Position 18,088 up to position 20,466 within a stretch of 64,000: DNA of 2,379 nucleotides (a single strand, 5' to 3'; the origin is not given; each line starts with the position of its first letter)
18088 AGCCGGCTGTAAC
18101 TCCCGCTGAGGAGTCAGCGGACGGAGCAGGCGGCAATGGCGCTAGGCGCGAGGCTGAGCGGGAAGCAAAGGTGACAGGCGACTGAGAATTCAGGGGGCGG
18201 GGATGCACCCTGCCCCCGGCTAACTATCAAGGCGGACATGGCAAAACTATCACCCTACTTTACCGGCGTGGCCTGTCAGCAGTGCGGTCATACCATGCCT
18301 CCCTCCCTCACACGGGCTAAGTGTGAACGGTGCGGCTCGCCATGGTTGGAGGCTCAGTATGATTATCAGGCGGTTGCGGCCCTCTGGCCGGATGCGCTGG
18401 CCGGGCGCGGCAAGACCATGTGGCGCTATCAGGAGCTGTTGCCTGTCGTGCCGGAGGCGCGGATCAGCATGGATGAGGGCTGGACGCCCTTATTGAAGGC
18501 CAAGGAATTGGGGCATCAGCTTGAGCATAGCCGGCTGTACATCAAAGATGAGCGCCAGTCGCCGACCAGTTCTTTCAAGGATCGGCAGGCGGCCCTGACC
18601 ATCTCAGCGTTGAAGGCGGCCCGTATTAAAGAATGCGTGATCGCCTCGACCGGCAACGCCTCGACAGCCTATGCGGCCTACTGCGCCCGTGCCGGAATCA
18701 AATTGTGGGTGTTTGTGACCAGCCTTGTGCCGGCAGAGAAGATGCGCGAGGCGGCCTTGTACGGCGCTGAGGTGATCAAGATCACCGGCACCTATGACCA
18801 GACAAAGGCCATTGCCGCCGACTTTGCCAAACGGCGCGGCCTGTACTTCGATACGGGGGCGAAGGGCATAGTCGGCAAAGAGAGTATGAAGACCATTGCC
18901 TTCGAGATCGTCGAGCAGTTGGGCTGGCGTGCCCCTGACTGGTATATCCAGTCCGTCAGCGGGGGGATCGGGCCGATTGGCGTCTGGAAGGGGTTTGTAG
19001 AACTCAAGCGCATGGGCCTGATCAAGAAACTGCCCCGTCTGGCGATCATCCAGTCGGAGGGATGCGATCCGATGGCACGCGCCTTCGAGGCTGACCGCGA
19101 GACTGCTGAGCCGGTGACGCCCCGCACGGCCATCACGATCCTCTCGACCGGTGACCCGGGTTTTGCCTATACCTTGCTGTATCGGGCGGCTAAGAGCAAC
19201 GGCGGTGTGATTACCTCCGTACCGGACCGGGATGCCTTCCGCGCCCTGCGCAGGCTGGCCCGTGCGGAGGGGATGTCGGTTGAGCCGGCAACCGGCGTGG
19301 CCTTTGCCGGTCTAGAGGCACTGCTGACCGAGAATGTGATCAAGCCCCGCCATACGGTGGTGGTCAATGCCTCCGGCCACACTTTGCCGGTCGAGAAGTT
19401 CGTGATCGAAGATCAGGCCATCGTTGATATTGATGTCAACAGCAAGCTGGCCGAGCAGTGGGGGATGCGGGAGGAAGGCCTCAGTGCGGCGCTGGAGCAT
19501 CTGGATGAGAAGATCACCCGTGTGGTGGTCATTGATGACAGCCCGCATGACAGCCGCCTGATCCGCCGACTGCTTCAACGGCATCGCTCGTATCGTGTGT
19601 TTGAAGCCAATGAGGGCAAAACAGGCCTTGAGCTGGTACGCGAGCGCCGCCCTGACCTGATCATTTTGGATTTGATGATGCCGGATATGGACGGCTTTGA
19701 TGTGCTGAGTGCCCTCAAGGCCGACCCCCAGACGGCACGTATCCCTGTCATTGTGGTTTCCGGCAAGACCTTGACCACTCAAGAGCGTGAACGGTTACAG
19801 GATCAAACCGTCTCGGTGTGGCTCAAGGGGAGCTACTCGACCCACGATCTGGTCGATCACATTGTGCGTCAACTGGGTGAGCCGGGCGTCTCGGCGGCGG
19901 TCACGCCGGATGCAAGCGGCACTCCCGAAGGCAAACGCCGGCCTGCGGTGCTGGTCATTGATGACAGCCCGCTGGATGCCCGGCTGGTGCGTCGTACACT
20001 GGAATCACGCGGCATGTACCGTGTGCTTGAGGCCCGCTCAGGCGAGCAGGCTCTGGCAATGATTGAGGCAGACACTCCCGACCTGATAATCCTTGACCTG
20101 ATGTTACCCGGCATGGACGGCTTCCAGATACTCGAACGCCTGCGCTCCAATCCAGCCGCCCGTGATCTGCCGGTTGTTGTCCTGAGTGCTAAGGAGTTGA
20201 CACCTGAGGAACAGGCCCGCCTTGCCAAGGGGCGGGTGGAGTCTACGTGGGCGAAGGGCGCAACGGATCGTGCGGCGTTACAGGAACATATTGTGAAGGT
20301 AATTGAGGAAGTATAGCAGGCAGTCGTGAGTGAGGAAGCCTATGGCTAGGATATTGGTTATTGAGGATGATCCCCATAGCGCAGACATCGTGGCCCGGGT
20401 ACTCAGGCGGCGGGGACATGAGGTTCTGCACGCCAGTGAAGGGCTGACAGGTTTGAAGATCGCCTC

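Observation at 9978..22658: Co-directional seven-gene signalling cluster: orphan SBP, giant kinase, PLP enzyme-REC-REC, three stand-alone receivers, GNAT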

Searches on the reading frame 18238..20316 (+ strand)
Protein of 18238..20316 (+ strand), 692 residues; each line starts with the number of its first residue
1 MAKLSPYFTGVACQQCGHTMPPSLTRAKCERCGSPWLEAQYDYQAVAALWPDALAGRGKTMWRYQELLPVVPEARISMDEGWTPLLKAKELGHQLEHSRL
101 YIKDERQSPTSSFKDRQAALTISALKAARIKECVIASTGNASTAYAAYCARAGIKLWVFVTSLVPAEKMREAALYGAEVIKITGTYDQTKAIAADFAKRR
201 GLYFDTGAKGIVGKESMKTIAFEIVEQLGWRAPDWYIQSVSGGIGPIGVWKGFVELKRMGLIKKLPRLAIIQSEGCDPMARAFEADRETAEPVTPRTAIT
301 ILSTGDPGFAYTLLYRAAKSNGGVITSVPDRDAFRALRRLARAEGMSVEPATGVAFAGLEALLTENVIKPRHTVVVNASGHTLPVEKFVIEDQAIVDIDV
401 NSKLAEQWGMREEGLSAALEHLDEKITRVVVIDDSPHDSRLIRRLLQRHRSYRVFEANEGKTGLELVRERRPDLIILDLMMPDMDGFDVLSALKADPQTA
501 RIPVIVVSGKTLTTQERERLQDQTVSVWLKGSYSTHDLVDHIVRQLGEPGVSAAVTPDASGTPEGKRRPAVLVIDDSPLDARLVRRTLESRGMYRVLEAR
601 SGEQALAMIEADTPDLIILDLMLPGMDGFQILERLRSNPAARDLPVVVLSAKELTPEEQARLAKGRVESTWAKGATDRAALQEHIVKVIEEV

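Call 4: search_protein_families(library=pfam, proteins=[window:18238-20316:+], max_evalue=0.01)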
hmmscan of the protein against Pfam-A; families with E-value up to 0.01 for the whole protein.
window:18238-20316:+ (692 aa): 5 families
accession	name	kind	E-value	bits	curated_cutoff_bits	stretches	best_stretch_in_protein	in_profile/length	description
PF00291.31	PALP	-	2.8e-66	224.3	35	1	76-380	1-295/295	Pyridoxal-phosphate dependent enzyme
PF00072.30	Response_reg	-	3.3e-43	146.8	30.2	2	571-661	1-88/111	Response regulator receiver domain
PF02310.24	B12-binding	-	0.0015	18.8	32.1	0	462-520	42-99/121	B12 binding domain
PF18912.6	DZR_2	-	0.0065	16.7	27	0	12-40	23-50/56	Double zinc ribbon domain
PF13401.12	AAA_22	-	0.0082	16.9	27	0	508-576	16-92/130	AAA domain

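Call 5: search_protein_families(library=ncbifam, proteins=[window:18238-20316:+], max_evalue=0.001)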
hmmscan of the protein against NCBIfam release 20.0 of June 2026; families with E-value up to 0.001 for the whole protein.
window:18238-20316:+ (692 aa): 134 families (the best 25 are shown)
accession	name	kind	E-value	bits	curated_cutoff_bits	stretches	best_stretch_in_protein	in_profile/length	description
NF006050.0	PRK08197.1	equivalog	3.9e-84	282.8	303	1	7-391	5-390/406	threonine synthase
NF004170.0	PRK05638.1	equivalog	1.4e-59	201.9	421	1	11-383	2-356/442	threonine synthase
TIGR00260.1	thrC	equivalog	2.4e-49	168.4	167.1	1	61-384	1-337/340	threonine synthase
NF005035.0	PRK06450.1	equivalog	2.9e-43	148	301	1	11-363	4-322/338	threonine synthase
NF006205.0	PRK08329.1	equivalog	1e-41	143.1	358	1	12-383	3-344/347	threonine synthase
NF007135.0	PRK09581.1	equivalog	6e-41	140.7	474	2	427-509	3-84/457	PleD family two-component system response regulator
TIGR03844.1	cysteate_syn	equivalog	1.3e-35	122.9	324.9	1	11-382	3-379/398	cysteate synthase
TIGR02154.1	PhoB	equivalog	6.3e-34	117.2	296.2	2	570-653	4-86/226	phosphate regulon transcriptional regulator PhoB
NF004996.0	PRK06381.1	equivalog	9.9e-34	116.8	266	1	81-376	14-313/319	threonine synthase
NF041866.1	EpsW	equivalog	2.2e-31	108.1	200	2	570-665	7-102/131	exopolysaccharide biosynthesis response regulator EpsW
NF007935.0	PRK10651.1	equivalog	2.4e-28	98.8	250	2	425-510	5-91/216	two-component system response regulator NarL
NF045944.1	ResRegRpaBCyano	equivalog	1e-27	97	330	2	572-652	1-77/229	response regulator transcription factor RpaB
NF001965.0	PRK00742.1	subfamily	2.6e-27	96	293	2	427-513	4-88/357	chemotaxis-specific protein-glutamate methyltransferase CheB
NF045717.1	DVU0259_DivK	exception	4.8e-27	94.4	160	2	428-511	4-86/117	DVU0259 family response regulator domain-containing protein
NF045505.1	RR_RssB_Pseudo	equivalog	6.7e-27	94.5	700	2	570-663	7-97/394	two-component system response regulator RssB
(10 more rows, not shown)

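Call 8: find_homologous_proteins(query=window:18238-20316:+, max_evalue=1e-10)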
Query window:18238-20316:+ (692 aa): 7707 proteins with E <= 1e-10 among 8000 candidates; the best 120 are listed.
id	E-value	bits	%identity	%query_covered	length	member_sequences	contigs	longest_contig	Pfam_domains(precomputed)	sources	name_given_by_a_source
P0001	0.0e+0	1544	100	100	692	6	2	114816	PF00291.32,PF00072.31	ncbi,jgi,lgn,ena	-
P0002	0.0e+0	1046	67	100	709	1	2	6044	PF00291.32,PF00072.31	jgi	jgi:threonine synthase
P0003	0.0e+0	1044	68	99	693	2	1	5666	PF00291.32,PF00072.31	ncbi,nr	ncbi:MAG TPA: threonine synthase [Chloroflexi bacterium]|nr:threonine synthase [Chloroflexota bacter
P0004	0.0e+0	1034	67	100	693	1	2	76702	PF00291.32,PF00072.31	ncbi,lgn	-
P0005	0.0e+0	1028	66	100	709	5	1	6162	PF00291.32,PF00072.31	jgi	jgi:threonine synthase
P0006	0.0e+0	1023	67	100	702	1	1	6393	PF00291.32,PF00072.31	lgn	-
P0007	5.6e-291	985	62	100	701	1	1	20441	PF00291.32,PF00072.31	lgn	-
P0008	1.9e-284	964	62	100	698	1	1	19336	PF00291.32,PF00072.31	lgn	-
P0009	3.4e-277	940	59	100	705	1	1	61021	PF00291.32,PF00072.31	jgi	-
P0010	4.3e-277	939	60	99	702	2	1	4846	PF00291.32,PF00072.31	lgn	-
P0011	1.8e-274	931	56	99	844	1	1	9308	PF00291.32,PF00072.31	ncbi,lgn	-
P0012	3.9e-274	929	60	99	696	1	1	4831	PF00291.32,PF00072.31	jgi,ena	-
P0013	5.7e-272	922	60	100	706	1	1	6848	PF00291.32,PF23198.2,PF00072.31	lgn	-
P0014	1.5e-271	921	67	91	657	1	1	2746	PF00291.32,PF00072.31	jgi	jgi:threonine synthase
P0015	1.2e-269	915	58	99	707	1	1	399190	PF00291.32,PF00072.31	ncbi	-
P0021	2.9e-247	841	57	98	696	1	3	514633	PF00291.32,PF00072.31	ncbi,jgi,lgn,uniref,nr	ncbi:MAG: hypothetical protein CUN49_05265 [Candidatus Thermofonsia Clade 1 bacterium]|jgi:threonine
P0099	1.3e-237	809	53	97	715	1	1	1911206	PF00291.32,PF00072.31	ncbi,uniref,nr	ncbi:pyridoxal-phosphate dependent enzyme [Aggregatilinea lenta]|uniref:pyridoxal-phosphate dependen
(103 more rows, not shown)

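Call 10: find_encoding_contigs(protein=P0099, flank=10000, max_places=2)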
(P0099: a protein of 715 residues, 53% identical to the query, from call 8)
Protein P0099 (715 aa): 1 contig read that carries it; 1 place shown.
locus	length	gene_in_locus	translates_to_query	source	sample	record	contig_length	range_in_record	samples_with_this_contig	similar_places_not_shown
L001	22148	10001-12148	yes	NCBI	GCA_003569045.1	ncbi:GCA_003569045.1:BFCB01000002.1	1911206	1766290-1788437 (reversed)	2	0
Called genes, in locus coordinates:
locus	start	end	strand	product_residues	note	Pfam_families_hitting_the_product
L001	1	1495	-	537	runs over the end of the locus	PF07905:PucR, PF17853:GGDEF_2, PF13556:HTH_30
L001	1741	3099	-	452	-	PF03951:Gln-synt_N, PF00120:Gln-synt_C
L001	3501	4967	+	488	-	PF00672:HAMP, PF01590:GAF, PF13185:GAF_2, PF13492:GAF_3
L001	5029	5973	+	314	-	PF00532:Peripla_BP_1, PF13407:Peripla_BP_4, PF13458:Peripla_BP_6 (weak), PF13377:Peripla_BP_3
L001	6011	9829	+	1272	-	PF00672:HAMP, PF01590:GAF, PF13185:GAF_2, PF08448:PAS_4, PF01590:GAF, PF13185:GAF_2, PF13492:GAF_3, PF13185:GAF_2, +6 more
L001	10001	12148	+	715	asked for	PF00291:PALP, PF00072:Response_reg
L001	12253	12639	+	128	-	PF00072:Response_reg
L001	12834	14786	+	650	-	PF07691:PA14 (weak), PF08239:SH3_3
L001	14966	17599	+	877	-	-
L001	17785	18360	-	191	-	PF13302:Acetyltransf_3 (weak), PF00583:Acetyltransf_1, PF13673:Acetyltransf_10, PF13508:Acetyltransf_7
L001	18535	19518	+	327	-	-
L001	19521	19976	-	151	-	PF01475:FUR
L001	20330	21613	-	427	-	PF00291:PALP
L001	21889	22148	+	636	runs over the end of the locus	PF20773:InhA-like_MAM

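Call 11: find_encoding_contigs(protein=P0021, flank=10000, max_places=2)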
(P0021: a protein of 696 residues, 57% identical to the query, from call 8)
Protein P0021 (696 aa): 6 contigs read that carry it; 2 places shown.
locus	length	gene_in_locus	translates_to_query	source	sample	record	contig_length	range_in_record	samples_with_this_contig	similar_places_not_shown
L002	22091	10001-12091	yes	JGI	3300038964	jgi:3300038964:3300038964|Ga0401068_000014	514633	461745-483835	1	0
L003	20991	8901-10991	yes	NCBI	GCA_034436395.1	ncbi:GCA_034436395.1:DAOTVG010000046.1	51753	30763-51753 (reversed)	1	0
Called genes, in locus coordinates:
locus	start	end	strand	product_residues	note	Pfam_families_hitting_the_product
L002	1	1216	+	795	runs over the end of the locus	PF00069:Pkinase, PF03109:ABC1 (faint), PF07714:PK_Tyr_Ser-Thr, PF13428:TPR_14 (faint), PF00515:TPR_1 (faint), PF07719:TPR_2 (faint), PF13431:TPR_17 (faint), PF21033:RMD1-3 (faint)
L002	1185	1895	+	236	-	-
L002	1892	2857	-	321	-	PF00365:PFK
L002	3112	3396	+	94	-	PF00216:Bac_DNA_binding, PF18291:HU-HIG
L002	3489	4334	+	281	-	PF01112:Asparaginase_2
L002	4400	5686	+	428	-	PF07690:MFS_1, PF12832:MFS_1_like (faint), PF07690:MFS_1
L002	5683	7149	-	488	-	PF08323:Glyco_transf_5, PF13579:Glyco_trans_4_4 (weak), PF00534:Glycos_transf_1, PF13692:Glyco_trans_1_4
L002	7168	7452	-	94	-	-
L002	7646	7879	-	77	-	PF13646:HEAT_2, PF02985:HEAT (faint)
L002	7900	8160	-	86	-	PF13646:HEAT_2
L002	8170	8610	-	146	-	PF13646:HEAT_2 (weak)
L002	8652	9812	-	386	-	PF01261:AP_endonuc_2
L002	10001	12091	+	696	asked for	PF00291:PALP, PF00072:Response_reg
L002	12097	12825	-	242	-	PF00072:Response_reg, PF00196:GerE, PF08281:Sigma70_r4_2 (faint)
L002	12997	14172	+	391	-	PF01590:GAF, PF13185:GAF_2, PF13492:GAF_3 (faint), PF07730:HisKA_3, PF13581:HATPase_c_2, PF02518:HATPase_c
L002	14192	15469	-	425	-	PF00364:Biotin_lipoyl, PF02817:E3_binding, PF00198:2-oxoacid_dh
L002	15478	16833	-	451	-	PF20695:UbiD_N, PF01977:UbiD, PF20696:UbiD_C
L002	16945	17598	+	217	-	PF00174:Oxidored_molyb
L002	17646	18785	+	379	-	-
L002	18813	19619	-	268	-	PF12679:ABC2_membrane_2, PF12698:ABC2_membrane_3 (weak), PF13346:ABC2_membrane_5 (weak)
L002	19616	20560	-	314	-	PF00005:ABC_tran, PF13732:DrrA1-3_C (faint), PF13304:AAA_21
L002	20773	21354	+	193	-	PF12840:HTH_20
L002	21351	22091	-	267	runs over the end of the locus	PF01026:TatD_DNase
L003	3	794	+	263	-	?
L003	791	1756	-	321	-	PF00365:PFK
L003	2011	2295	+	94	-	PF00216:Bac_DNA_binding, PF18291:HU-HIG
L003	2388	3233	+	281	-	PF01112:Asparaginase_2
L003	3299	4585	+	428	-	PF07690:MFS_1, PF12832:MFS_1_like (faint), PF07690:MFS_1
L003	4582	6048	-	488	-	PF08323:Glyco_transf_5, PF13579:Glyco_trans_4_4 (weak), PF00534:Glycos_transf_1, PF13692:Glyco_trans_1_4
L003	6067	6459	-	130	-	-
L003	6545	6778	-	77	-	PF13646:HEAT_2, PF02985:HEAT (faint)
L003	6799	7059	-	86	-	PF13646:HEAT_2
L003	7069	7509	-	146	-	PF13646:HEAT_2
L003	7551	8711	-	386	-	PF01261:AP_endonuc_2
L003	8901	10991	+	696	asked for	PF00291:PALP, PF00072:Response_reg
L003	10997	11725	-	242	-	PF00072:Response_reg, PF00196:GerE, PF08281:Sigma70_r4_2 (faint)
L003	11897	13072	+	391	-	PF01590:GAF, PF13185:GAF_2, PF13492:GAF_3 (faint), PF07730:HisKA_3, PF13581:HATPase_c_2, PF02518:HATPase_c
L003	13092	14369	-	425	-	PF00364:Biotin_lipoyl, PF02817:E3_binding, PF00198:2-oxoacid_dh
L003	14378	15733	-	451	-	PF20695:UbiD_N, PF01977:UbiD, PF20696:UbiD_C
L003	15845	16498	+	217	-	PF00174:Oxidored_molyb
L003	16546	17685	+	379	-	-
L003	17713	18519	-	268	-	PF12679:ABC2_membrane_2, PF10920:DUF2705 (faint), PF13346:ABC2_membrane_5 (weak), PF12698:ABC2_membrane_3 (weak)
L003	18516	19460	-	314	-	PF00005:ABC_tran, PF13732:DrrA1-3_C (faint), PF13304:AAA_21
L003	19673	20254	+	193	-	PF12840:HTH_20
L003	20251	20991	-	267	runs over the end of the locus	PF01026:TatD_DNase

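Call 12: find_encoding_contigs(protein=P0004, flank=10000, max_places=2)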
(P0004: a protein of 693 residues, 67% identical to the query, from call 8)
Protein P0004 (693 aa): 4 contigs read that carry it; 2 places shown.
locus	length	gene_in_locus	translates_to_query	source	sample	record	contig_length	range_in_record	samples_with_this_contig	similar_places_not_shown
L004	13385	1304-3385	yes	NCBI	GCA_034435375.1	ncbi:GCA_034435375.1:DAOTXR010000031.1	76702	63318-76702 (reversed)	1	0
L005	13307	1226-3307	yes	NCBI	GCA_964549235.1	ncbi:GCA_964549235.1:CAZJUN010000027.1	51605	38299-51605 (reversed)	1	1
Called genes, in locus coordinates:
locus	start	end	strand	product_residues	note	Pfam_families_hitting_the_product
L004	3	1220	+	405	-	?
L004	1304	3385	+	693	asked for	PF00291:PALP, PF00072:Response_reg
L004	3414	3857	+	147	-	PF00072:Response_reg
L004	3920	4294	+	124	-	PF00072:Response_reg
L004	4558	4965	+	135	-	PF00072:Response_reg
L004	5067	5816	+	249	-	PF00583:Acetyltransf_1, PF13508:Acetyltransf_7, PF08445:FR47 (faint)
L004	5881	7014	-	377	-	PF00072:Response_reg, PF00512:HisKA, PF02518:HATPase_c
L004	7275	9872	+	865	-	PF00989:PAS, PF08448:PAS_4, PF13426:PAS_9, PF00989:PAS, PF08448:PAS_4, PF13426:PAS_9, PF08447:PAS_3, PF08447:PAS_3, +5 more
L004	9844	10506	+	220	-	PF00072:Response_reg, PF08281:Sigma70_r4_2, PF00196:GerE, PF04545:Sigma70_r4 (weak), PF13384:HTH_23 (weak)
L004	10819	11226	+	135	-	PF00072:Response_reg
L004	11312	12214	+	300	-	PF00989:PAS, PF08448:PAS_4, PF13426:PAS_9, PF01590:GAF, PF13185:GAF_2, PF13492:GAF_3 (weak)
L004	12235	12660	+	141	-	PF00072:Response_reg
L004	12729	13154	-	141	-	PF00892:EamA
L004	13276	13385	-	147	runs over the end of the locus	PF03473:MOSC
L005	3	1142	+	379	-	?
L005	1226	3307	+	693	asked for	PF00291:PALP, PF00072:Response_reg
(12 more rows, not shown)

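Call 13: find_encoding_contigs(protein=P0015, flank=10000, max_places=2)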
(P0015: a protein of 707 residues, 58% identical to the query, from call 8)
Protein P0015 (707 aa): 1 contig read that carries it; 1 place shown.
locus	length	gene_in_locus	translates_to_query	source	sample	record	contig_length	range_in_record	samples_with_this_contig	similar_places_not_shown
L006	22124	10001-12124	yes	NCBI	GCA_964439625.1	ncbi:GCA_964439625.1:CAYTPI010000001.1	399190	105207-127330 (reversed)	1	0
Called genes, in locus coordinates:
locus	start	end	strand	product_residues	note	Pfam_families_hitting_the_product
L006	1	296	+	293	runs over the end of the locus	PF00106:adh_short, PF01370:Epimerase (weak), PF08659:KR (weak), PF13561:adh_short_C2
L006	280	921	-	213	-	PF09348:DUF1990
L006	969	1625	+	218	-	-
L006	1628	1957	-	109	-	-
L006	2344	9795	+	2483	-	PF02743:dCache_1, PF00672:HAMP, PF01590:GAF, PF13185:GAF_2, PF01590:GAF, PF13185:GAF_2, PF13492:GAF_3, PF00989:PAS, +14 more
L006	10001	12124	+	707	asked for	PF00291:PALP, PF00072:Response_reg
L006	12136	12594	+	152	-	PF00072:Response_reg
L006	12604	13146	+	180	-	PF00072:Response_reg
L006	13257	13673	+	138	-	PF00072:Response_reg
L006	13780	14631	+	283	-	PF00583:Acetyltransf_1, PF13673:Acetyltransf_10 (weak), PF13508:Acetyltransf_7, PF08445:FR47 (weak)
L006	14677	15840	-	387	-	PF00072:Response_reg, PF00512:HisKA, PF02518:HATPase_c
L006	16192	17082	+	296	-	PF00989:PAS, PF08448:PAS_4, PF13188:PAS_8 (faint), PF13426:PAS_9, PF01590:GAF, PF13185:GAF_2, PF13492:GAF_3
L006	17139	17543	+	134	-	PF00072:Response_reg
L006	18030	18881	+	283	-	PF00903:Glyoxalase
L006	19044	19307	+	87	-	PF14117:DUF4287 (weak)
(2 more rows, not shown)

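Call 14: find_encoding_contigs(protein=P0009, flank=10000, max_places=2)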
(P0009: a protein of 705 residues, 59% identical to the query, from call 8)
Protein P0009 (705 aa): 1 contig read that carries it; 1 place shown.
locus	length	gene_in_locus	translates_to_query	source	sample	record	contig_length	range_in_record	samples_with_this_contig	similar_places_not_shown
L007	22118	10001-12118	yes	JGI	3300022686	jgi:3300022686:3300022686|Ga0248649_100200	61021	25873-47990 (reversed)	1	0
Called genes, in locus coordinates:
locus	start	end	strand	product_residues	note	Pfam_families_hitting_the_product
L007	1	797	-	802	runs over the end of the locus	PF01326:PPDK_N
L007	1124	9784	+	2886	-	PF02743:dCache_1, PF00672:HAMP, PF01590:GAF, PF13185:GAF_2, PF13492:GAF_3, PF01590:GAF, PF13185:GAF_2, PF01590:GAF, +23 more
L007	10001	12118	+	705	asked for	PF00291:PALP, PF00072:Response_reg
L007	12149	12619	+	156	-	PF00072:Response_reg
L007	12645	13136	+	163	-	PF00072:Response_reg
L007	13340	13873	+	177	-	PF00072:Response_reg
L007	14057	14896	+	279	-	PF00583:Acetyltransf_1, PF13673:Acetyltransf_10 (weak), PF13508:Acetyltransf_7, PF08445:FR47 (weak)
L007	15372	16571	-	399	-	PF00072:Response_reg, PF00512:HisKA, PF02518:HATPase_c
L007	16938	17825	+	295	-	PF00989:PAS, PF08448:PAS_4 (weak), PF13188:PAS_8 (weak), PF13426:PAS_9, PF01590:GAF, PF13185:GAF_2, PF13492:GAF_3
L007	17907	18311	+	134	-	PF00072:Response_reg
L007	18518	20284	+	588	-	PF16927:HisKA_7TM, PF00989:PAS, PF08448:PAS_4 (weak), PF13426:PAS_9 (weak), PF00512:HisKA, PF02518:HATPase_c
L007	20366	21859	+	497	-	PF13371:TPR_9, PF13414:TPR_11 (weak), PF00515:TPR_1, PF07719:TPR_2, PF13181:TPR_8 (weak), PF13424:TPR_12, PF13432:TPR_16, PF13414:TPR_11 (weak), +14 more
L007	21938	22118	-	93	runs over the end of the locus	-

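Call 16: search_protein_families(library=ncbifam, proteins=[L001:20330-21613:-], max_evalue=1e-10)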
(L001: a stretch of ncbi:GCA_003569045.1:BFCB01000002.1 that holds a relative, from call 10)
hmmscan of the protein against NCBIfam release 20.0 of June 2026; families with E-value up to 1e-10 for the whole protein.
L001:20330-21613:- (427 aa): 20 families
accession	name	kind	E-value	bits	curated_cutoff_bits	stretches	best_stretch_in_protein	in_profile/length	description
TIGR00260.1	thrC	equivalog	3.9e-77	259.7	167.1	1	63-390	1-340/340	threonine synthase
NF006050.0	PRK08197.1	equivalog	8.1e-71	238.9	303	1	3-395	7-391/406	threonine synthase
NF004170.0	PRK05638.1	equivalog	1.6e-52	178.5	421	1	5-388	2-358/442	threonine synthase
NF005035.0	PRK06450.1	equivalog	1.3e-35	122.8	301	1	5-387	4-336/338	threonine synthase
NF006205.0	PRK08329.1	equivalog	2.6e-35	122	358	1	103-387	72-345/347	threonine synthase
NF004996.0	PRK06381.1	equivalog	2.7e-34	118.6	266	1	87-384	16-317/319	threonine synthase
TIGR01127.1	ilvA_1Cterm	equivalog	1.5e-18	66.9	378.75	1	104-381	16-281/380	threonine ammonia-lyase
NF004771.0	PRK06110.1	equivalog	9.3e-16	57.8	317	1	94-365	28-289/323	threonine dehydratase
NF006094.0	PRK08246.1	subfamily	5.9e-15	55.4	331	1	100-362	35-282/310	serine/threonine dehydratase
TIGR03844.1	cysteate_syn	equivalog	1.4e-14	53.7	324.9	1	21-383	3-377/398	cysteate synthase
NF006390.0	PRK08639.1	equivalog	1e-13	51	421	1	104-383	41-312/418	threonine ammonia-lyase IlvA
NF006455.0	PRK08813.1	equivalog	2.4e-13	50.1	489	1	99-319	44-251/374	threonine dehydratase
TIGR01124.1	ilvA_2Cterm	equivalog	3.5e-13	49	411.3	1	104-383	33-303/499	threonine ammonia-lyase, biosynthetic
NF009130.0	PRK12483.1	subfamily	8.4e-13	47.7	801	1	91-382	41-322/521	threonine ammonia-lyase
NF005292.0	PRK06815.1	equivalog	2e-12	46.8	371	1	86-262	20-194/320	threonine/serine dehydratase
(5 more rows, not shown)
